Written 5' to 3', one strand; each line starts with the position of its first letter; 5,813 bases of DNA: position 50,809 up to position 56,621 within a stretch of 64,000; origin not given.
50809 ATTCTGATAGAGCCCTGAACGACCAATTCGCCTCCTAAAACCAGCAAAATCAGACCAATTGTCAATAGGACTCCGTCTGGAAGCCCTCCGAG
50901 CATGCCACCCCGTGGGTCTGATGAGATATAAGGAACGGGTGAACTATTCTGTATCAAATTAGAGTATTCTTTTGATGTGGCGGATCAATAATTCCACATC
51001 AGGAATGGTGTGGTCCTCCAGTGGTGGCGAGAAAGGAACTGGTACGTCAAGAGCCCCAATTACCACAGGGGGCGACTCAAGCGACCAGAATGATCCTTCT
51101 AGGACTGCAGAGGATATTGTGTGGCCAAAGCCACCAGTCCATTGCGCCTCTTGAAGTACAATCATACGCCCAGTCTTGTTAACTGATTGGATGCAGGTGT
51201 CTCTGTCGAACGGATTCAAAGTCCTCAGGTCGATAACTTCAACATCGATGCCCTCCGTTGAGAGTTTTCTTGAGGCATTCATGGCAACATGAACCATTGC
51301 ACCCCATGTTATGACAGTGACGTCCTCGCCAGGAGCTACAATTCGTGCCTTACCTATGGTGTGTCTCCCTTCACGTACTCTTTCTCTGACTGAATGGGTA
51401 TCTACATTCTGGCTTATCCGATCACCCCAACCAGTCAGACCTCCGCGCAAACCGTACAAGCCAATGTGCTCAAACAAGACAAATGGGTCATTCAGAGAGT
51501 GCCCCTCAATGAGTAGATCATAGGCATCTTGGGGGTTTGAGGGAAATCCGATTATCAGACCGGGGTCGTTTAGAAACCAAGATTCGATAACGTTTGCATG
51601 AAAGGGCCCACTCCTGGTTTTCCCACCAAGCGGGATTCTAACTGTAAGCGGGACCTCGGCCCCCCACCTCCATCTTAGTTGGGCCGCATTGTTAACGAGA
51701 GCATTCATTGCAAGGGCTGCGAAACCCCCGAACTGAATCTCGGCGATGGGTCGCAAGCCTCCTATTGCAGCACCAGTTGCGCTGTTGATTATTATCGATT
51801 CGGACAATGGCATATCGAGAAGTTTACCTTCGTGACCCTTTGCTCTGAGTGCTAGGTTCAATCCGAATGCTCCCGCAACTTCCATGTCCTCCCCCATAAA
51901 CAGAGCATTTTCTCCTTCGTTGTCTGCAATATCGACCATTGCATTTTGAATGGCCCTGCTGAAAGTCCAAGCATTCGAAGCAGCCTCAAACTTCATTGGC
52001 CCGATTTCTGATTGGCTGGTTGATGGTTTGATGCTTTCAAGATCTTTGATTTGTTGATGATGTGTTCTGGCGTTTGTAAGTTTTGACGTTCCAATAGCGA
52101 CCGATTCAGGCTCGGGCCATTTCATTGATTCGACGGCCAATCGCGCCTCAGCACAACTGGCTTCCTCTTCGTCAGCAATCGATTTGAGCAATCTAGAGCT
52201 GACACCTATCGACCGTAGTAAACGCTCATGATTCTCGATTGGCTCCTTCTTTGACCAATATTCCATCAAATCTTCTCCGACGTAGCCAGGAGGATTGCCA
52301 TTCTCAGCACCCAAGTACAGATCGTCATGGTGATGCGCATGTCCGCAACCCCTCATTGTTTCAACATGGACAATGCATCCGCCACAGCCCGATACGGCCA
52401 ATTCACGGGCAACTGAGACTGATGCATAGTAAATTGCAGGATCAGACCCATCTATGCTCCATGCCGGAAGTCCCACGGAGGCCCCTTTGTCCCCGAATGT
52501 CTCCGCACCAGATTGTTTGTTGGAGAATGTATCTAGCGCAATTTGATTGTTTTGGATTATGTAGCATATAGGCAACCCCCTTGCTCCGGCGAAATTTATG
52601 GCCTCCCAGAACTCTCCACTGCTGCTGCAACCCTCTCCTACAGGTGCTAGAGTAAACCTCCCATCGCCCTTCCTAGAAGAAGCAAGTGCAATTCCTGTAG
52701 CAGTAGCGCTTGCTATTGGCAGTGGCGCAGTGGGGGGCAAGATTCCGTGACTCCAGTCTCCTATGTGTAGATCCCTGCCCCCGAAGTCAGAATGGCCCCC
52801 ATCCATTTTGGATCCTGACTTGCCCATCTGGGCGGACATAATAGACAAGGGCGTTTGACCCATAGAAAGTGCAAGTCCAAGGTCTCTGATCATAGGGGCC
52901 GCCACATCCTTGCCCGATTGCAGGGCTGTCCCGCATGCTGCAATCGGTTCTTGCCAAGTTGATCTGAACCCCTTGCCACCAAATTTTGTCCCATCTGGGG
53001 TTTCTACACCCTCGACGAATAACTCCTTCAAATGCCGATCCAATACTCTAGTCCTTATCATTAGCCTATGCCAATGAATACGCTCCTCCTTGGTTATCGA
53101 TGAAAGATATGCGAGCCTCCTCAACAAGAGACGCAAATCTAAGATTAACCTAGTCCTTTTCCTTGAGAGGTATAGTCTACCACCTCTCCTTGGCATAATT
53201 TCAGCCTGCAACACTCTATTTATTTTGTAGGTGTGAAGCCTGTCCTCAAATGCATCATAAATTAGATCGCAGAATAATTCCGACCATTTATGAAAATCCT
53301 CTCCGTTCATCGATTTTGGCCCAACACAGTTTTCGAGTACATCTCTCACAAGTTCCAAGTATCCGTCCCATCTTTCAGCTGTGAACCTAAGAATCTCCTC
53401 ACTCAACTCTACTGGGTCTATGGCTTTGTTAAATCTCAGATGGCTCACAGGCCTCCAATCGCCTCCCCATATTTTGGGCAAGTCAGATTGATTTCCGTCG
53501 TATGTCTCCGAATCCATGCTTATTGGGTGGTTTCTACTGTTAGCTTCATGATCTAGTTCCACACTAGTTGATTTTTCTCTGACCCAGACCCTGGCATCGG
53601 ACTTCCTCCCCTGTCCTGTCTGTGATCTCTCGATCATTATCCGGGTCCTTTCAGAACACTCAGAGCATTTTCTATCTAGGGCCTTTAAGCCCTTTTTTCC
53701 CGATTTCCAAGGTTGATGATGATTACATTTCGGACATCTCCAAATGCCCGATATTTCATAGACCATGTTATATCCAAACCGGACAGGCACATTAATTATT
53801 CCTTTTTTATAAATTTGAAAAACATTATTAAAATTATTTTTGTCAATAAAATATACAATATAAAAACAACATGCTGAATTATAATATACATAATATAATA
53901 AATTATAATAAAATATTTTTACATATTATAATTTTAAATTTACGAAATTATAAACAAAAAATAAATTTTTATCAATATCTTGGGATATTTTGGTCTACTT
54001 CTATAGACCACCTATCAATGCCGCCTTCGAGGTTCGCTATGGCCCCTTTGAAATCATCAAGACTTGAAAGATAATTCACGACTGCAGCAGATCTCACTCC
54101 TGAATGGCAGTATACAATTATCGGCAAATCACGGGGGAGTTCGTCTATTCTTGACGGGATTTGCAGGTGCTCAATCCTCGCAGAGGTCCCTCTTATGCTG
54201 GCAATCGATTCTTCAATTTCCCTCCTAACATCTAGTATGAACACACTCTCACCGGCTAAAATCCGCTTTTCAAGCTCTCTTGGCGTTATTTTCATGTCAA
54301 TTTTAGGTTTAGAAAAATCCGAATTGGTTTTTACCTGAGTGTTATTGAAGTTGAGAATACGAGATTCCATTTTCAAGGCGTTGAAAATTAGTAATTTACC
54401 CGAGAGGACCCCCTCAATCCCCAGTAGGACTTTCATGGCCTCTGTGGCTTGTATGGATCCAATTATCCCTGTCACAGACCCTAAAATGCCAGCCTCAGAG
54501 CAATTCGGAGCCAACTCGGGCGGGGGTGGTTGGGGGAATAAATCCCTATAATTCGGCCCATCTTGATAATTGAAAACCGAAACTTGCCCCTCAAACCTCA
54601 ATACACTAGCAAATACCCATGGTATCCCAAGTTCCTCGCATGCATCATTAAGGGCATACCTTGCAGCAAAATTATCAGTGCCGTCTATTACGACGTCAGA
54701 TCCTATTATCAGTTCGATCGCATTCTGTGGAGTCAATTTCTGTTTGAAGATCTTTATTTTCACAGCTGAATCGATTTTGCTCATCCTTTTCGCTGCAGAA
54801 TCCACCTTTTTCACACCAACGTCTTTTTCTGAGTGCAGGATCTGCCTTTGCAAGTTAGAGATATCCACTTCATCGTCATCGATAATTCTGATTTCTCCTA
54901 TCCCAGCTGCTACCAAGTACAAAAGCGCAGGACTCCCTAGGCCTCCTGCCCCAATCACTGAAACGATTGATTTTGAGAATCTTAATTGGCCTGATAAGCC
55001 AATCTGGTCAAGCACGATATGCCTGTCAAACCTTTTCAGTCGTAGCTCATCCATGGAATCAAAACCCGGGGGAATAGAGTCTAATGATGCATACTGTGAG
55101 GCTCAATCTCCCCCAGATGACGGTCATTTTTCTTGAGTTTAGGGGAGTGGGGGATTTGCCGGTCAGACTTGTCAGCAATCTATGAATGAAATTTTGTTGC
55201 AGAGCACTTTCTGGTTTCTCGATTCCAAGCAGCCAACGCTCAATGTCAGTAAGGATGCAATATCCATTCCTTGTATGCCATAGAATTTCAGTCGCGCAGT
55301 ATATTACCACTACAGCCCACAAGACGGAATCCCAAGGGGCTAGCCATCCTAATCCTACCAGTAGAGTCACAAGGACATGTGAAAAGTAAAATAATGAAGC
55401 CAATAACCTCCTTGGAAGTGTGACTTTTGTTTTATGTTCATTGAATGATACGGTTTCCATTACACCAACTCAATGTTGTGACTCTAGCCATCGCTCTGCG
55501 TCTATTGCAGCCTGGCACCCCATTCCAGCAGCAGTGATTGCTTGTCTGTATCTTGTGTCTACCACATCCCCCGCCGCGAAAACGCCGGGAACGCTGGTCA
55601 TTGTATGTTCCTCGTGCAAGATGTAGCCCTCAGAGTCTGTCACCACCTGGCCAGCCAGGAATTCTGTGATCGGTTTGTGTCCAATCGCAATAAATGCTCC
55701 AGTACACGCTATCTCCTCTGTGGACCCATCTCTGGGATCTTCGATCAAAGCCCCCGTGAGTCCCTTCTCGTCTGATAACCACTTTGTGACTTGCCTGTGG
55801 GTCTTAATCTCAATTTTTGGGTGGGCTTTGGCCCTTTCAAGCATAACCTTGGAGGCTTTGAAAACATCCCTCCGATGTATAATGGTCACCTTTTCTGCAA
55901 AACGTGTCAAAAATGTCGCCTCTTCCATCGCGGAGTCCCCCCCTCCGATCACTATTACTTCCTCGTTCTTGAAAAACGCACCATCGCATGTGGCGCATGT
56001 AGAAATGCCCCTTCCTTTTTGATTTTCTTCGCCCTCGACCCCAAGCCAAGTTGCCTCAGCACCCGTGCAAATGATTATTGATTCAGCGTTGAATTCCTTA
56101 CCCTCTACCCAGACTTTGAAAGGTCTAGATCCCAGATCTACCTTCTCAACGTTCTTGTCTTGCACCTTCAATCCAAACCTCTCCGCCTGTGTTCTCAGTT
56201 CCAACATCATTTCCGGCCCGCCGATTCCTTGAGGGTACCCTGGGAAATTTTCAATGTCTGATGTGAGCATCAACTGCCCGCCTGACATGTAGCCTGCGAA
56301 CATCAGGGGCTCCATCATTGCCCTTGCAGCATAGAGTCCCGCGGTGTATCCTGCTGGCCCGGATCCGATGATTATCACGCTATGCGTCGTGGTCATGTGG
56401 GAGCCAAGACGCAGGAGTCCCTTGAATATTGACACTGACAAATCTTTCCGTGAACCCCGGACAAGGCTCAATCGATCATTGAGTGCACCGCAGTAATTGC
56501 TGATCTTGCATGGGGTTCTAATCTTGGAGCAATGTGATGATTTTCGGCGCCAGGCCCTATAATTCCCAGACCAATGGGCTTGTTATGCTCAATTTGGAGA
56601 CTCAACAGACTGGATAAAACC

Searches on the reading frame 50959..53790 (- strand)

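Call 17: search_protein_families(library=pfam, proteins=[window:50959-53790:-], max_evalue=0.001)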
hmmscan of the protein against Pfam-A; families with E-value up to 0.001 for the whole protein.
window:50959-53790:- (943 aa): 3 families
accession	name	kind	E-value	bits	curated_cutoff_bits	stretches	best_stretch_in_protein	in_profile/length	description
PF02780.25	Transketolase_C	-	1.2e-34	119.3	25.9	1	813-933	1-122/124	Transketolase, C-terminal domain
PF00676.26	E1_dh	-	2.6e-31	109.1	22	1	288-561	40-299/300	Dehydrogenase E1 component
PF02779.29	Transket_pyr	-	5.7e-17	62.4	27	1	609-779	4-172/174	Transketolase, pyrimidine binding domain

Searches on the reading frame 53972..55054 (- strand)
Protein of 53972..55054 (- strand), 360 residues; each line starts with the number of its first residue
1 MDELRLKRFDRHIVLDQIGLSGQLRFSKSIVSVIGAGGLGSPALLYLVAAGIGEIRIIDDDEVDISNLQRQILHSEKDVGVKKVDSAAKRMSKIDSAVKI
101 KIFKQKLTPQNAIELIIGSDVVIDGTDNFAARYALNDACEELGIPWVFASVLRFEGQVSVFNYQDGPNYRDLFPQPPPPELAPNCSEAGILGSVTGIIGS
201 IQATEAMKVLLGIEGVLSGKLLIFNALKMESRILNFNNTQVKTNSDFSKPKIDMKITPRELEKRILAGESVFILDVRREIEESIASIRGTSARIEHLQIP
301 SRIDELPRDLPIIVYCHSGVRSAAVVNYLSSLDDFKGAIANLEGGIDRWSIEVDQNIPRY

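Call 17: search_protein_families(library=pfam, proteins=[window:53972-55054:-], max_evalue=0.001)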
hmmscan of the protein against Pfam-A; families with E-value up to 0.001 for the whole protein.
window:53972-55054:- (360 aa): 2 families
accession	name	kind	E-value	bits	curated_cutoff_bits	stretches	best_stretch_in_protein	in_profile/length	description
PF00899.27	ThiF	-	2.4e-77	259.8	28.1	1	9-238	1-231/238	ThiF family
PF00581.25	Rhodanese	-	8.7e-10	39.4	22.2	1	257-350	1-100/102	Rhodanese-like domain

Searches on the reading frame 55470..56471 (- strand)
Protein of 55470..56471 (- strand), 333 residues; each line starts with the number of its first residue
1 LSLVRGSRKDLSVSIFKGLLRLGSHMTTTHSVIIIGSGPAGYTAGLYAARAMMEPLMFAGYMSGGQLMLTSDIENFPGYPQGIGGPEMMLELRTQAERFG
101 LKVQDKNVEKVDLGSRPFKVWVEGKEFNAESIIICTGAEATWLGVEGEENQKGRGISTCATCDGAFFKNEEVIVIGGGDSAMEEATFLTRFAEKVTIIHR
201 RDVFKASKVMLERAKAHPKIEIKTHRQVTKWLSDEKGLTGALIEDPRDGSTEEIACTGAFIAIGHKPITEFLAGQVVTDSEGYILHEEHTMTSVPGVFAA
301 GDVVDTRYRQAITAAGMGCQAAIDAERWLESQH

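Call 17: search_protein_families(library=pfam, proteins=[window:55470-56471:-], max_evalue=0.001)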
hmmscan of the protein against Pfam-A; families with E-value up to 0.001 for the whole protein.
window:55470-56471:- (333 aa): 7 families
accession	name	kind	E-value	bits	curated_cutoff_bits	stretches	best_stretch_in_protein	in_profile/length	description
PF07992.20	Pyr_redox_2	-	2.4e-49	168.8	26.1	1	31-318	2-291/291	Pyridine nucleotide-disulphide oxidoreductase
PF13738.12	Pyr_redox_3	-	1e-21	78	30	1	85-301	80-305/305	Pyridine nucleotide-disulphide oxidoreductase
PF00070.33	Pyr_redox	-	1.6e-15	57.8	22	1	172-238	2-74/82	Pyridine nucleotide-disulphide oxidoreductase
PF00890.30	FAD_binding_2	-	3.8e-06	26.8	20.4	0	32-51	2-21/414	FAD binding domain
PF03486.20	HI0933_like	-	7.9e-06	25.9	50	0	31-54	2-25/244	HI0933-like protein Rossmann domain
PF01134.28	GIDA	-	2e-05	24.3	22.1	0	32-59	2-29/391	Glucose inhibited division protein A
PF01494.25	FAD_binding_3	-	3.3e-05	23.7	22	0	206-256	102-150/349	FAD binding domain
